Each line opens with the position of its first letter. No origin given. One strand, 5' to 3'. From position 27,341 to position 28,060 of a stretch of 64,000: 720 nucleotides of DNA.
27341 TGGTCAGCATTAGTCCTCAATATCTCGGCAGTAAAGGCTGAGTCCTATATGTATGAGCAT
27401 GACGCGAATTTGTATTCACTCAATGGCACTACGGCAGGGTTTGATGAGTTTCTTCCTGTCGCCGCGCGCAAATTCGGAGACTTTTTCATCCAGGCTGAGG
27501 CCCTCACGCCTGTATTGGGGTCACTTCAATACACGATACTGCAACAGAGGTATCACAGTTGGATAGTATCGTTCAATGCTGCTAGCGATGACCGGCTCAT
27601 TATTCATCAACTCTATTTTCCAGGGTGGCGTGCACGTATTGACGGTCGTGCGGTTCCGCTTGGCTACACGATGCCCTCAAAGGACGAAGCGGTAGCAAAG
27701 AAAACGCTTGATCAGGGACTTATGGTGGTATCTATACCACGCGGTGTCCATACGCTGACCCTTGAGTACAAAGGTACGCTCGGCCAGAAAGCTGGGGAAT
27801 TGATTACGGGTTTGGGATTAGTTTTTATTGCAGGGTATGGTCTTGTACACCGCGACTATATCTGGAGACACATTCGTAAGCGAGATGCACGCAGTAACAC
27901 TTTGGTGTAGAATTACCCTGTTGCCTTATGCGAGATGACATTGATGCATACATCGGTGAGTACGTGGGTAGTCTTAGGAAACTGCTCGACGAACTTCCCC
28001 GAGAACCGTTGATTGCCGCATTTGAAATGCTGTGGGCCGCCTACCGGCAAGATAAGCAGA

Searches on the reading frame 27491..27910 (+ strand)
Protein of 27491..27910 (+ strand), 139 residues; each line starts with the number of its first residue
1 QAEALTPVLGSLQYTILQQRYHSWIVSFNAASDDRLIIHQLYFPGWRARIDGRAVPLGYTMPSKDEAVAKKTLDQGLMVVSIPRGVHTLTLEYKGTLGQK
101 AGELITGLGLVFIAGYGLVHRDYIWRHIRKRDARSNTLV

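Call 39: search_protein_families(library=pfam, proteins=[window:27491-27910:+], max_evalue=10)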
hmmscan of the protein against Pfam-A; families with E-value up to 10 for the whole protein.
window:27491-27910:+ (139 aa): 1 family
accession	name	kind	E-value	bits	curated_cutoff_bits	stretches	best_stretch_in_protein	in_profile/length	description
PF09586.16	YfhO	-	0.0083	15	28.5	1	18-94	760-824/835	Bacterial membrane protein YfhO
